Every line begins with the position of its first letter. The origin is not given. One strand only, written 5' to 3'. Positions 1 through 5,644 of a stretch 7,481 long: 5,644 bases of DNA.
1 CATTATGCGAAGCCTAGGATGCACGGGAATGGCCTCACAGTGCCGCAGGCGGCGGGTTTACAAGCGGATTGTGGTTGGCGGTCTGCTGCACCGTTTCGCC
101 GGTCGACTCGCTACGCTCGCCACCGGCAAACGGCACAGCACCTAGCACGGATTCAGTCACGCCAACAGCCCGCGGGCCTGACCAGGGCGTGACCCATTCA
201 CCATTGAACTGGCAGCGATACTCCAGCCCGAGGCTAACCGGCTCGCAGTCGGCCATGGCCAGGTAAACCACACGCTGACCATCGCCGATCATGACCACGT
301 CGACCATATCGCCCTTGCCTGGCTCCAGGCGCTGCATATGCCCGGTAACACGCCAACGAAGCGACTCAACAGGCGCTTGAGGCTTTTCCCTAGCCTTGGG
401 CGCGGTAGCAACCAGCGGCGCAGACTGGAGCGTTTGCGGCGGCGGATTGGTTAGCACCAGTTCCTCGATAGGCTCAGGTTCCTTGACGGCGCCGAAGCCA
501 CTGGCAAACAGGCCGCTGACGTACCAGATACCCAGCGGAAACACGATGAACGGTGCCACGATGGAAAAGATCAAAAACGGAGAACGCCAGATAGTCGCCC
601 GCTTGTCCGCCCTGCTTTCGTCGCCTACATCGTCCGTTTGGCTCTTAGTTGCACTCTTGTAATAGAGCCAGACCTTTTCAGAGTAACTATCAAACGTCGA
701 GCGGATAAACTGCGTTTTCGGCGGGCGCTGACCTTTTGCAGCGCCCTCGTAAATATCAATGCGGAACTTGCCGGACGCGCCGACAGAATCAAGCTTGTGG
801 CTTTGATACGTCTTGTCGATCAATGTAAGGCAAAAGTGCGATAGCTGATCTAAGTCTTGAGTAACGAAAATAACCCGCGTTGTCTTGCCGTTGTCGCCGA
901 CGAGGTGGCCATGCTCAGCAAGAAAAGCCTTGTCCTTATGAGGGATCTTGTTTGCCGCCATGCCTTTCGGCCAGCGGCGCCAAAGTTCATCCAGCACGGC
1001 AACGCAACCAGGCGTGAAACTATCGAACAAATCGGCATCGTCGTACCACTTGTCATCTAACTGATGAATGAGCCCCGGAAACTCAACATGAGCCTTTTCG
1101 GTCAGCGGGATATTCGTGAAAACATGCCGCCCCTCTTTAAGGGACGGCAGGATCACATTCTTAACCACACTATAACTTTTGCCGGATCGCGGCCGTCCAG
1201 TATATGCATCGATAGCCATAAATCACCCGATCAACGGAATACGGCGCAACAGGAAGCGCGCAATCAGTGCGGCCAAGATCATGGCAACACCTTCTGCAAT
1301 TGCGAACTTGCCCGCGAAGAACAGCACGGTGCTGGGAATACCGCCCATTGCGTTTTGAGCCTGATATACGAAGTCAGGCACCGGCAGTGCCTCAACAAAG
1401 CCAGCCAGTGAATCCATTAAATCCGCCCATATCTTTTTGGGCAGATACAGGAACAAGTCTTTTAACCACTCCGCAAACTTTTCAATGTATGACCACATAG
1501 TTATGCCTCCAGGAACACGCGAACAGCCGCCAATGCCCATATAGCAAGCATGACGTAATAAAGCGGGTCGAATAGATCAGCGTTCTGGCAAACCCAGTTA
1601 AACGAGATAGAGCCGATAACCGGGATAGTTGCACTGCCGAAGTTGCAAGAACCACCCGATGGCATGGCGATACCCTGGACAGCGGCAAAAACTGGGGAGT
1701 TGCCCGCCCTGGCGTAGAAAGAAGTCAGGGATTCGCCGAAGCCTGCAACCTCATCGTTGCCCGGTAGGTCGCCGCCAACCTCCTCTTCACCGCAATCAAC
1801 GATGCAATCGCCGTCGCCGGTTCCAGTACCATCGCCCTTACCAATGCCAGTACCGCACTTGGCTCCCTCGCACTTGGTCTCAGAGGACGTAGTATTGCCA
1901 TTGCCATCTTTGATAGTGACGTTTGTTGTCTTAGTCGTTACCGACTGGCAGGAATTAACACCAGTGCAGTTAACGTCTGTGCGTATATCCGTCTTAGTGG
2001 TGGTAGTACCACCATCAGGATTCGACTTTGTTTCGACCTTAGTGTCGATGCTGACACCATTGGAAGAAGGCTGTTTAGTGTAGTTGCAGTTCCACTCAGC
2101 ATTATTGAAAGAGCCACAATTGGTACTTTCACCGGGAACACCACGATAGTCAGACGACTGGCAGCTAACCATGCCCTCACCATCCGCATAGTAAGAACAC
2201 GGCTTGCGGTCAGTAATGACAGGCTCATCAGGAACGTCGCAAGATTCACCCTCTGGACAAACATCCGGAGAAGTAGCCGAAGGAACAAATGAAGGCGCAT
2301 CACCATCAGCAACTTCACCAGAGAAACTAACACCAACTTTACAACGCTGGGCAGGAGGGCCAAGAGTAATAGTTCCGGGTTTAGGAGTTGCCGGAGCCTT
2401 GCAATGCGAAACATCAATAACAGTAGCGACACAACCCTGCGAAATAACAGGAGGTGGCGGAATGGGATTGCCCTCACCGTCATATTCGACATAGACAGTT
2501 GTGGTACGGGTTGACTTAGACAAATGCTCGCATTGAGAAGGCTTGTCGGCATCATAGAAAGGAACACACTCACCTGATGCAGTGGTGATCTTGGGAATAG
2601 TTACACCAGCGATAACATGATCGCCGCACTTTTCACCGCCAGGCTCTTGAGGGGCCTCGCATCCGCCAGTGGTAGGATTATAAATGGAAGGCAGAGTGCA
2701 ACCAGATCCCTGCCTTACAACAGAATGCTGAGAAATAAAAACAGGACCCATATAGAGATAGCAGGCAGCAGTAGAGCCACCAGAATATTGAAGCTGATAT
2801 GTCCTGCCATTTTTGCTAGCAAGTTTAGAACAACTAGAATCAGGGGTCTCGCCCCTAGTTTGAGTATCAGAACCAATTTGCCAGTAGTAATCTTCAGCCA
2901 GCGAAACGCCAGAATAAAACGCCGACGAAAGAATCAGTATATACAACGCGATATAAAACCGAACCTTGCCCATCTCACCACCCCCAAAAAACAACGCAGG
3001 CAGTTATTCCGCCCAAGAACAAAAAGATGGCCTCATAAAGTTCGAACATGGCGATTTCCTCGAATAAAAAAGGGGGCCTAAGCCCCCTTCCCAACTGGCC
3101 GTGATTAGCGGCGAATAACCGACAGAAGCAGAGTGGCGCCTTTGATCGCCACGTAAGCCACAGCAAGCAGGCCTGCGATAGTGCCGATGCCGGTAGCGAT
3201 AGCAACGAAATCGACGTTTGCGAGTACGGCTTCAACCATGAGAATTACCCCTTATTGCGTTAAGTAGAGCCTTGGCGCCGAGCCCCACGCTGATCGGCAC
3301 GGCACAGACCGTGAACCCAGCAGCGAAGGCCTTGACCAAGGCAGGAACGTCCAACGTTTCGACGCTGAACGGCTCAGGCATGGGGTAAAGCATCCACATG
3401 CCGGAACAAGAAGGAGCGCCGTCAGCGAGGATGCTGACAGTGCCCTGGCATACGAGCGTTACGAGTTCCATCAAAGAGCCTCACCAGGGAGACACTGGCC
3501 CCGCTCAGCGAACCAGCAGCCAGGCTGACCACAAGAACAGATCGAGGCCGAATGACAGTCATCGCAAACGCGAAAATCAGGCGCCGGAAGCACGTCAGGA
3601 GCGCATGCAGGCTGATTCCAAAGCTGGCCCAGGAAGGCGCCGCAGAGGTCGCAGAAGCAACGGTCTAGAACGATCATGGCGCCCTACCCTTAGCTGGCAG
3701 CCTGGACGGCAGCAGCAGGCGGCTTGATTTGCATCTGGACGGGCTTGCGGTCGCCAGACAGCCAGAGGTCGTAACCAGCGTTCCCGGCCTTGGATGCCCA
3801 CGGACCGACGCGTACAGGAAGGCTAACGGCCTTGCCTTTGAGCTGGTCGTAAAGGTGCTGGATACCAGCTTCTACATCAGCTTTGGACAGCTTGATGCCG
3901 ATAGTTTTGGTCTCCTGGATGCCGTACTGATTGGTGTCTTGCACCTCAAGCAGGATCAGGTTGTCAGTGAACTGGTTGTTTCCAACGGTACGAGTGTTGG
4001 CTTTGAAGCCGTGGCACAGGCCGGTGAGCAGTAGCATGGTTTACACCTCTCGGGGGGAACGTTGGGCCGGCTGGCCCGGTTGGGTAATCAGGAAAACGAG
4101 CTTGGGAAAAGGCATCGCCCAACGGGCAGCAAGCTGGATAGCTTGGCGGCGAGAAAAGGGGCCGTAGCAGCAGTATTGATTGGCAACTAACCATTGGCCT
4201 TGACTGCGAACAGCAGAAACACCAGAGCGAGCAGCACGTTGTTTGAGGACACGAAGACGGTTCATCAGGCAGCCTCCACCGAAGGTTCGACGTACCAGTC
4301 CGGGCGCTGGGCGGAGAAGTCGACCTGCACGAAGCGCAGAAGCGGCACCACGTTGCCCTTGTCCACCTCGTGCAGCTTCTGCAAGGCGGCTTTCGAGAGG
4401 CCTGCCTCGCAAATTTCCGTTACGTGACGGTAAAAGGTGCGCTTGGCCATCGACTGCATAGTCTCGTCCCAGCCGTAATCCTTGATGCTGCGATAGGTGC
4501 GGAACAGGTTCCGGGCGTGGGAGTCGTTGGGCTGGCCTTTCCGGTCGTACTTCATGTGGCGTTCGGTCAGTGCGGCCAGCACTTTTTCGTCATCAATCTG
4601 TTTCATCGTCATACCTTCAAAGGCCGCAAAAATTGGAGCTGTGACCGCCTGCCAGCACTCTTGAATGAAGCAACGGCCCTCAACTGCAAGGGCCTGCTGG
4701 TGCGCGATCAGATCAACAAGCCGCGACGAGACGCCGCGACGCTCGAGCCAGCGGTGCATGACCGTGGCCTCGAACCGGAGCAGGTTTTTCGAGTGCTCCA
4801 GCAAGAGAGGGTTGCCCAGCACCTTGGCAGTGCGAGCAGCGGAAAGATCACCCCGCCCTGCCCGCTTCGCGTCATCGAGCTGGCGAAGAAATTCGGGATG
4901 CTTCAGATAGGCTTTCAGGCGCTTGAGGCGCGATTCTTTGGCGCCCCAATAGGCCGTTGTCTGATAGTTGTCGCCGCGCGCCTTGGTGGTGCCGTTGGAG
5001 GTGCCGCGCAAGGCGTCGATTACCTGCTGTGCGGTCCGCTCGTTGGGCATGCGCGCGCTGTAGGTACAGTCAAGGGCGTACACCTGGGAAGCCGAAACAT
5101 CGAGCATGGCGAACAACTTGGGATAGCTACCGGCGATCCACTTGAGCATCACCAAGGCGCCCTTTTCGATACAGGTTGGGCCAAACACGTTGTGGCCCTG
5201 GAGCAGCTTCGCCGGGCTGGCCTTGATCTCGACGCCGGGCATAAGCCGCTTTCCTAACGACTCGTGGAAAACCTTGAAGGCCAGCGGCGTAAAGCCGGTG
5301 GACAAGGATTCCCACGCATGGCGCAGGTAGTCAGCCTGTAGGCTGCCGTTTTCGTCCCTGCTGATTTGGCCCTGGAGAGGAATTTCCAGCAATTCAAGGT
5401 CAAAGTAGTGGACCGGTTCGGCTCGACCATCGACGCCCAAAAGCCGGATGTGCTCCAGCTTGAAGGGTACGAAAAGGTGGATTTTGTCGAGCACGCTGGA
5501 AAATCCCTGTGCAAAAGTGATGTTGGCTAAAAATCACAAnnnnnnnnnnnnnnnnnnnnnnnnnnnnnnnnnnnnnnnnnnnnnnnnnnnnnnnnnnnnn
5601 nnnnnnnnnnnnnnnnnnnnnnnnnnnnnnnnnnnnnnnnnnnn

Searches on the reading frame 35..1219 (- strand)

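Call 8: search_protein_families(library=pfam, proteins=[window:35-1219:-], max_evalue=0.1)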
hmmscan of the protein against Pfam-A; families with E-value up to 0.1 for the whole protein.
window:35-1219:- (394 aa): 1 family
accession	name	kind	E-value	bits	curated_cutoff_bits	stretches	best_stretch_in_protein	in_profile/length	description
PF05707.18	Zot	-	1.8e-18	67.1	20.3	1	6-192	5-195/197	Zonular occludens toxin (Zot)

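Call 9: search_protein_families(library=phrogs, proteins=[window:35-1219:-], max_evalue=0.1)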
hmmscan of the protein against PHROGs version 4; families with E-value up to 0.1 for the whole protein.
window:35-1219:- (394 aa): 5 families
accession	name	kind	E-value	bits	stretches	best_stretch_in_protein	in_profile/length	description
phrog_197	-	moron, auxiliary metabolic gene and host takeover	4.1e-59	202.3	1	1-379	26-412/486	Zot-like toxin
phrog_11271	-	head and packaging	1.8e-12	48.4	1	1-82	1-80/145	head morphogenesis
phrog_20922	-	head and packaging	0.0024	17.9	1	3-40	2-38/318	head morphogenesis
phrog_1041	-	moron, auxiliary metabolic gene and host takeover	0.0027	18.2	0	116-232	138-247/420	CTXphi Zot-like toxin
phrog_33291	-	unknown function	0.042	14.6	1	1-84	1-78/190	-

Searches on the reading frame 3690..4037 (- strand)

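Call 8: search_protein_families(library=pfam, proteins=[window:3690-4037:-], max_evalue=0.1)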
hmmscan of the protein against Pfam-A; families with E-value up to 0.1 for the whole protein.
window:3690-4037:- (115 aa): 1 family
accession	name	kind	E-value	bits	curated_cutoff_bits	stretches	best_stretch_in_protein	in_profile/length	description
PF17426.7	Putative_G5P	-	8.4e-08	32.7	25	1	15-89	21-94/108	Putative Gamma DNA binding protein G5P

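Call 9: search_protein_families(library=phrogs, proteins=[window:3690-4037:-], max_evalue=0.1)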
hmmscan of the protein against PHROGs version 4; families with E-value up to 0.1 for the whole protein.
window:3690-4037:- (115 aa): 1 family
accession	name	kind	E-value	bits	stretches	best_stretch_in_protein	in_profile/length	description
phrog_1547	-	unknown function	2.7e-18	66.8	1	2-102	6-105/107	-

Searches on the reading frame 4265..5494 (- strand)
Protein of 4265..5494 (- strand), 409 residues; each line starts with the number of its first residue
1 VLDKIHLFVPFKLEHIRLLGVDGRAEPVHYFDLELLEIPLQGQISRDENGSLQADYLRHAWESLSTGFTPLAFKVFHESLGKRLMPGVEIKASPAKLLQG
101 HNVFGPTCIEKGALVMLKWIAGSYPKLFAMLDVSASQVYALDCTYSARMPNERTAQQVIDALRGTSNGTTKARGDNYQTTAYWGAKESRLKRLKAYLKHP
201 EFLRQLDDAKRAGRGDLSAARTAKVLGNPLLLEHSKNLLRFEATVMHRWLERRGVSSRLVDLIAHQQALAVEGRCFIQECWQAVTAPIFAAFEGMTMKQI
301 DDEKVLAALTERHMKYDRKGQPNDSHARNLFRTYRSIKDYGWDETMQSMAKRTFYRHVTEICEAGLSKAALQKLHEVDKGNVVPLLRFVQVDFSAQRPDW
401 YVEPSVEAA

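Call 8: search_protein_families(library=pfam, proteins=[window:4265-5494:-], max_evalue=0.1)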
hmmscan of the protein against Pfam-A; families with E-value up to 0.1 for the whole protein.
window:4265-5494:- (409 aa): 3 families
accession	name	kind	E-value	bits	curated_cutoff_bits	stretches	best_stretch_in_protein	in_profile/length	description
PF05144.20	Phage_CRI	-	1.5e-44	152.9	21.7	1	1-254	1-222/232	Replication-associated protein G2P N-terminal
PF05155.20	G2P_X_C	-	2e-14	54.4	25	1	325-405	10-86/88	Replication-associated protein G2P C-terminal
PF14989.11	CCDC32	-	0.054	13.9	27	0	301-367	56-121/150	Coiled-coil domain containing 32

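Call 9: search_protein_families(library=phrogs, proteins=[window:4265-5494:-], max_evalue=0.1)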
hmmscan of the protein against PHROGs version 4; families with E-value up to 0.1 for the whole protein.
window:4265-5494:- (409 aa): 5 families
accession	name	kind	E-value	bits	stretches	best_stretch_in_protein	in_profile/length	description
phrog_702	-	DNA, RNA and nucleotide metabolism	1.6e-107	361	1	1-407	2-369/382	replication protein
phrog_16882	-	unknown function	1.1e-90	304.1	1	1-217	1-220/230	-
phrog_8855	-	DNA, RNA and nucleotide metabolism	4.6e-53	181.5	1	174-407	6-237/255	replication protein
phrog_20774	-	unknown function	4.3e-13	50.2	1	247-406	23-179/285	-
phrog_17464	-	DNA, RNA and nucleotide metabolism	0.00081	20.5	1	344-403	30-87/100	replication protein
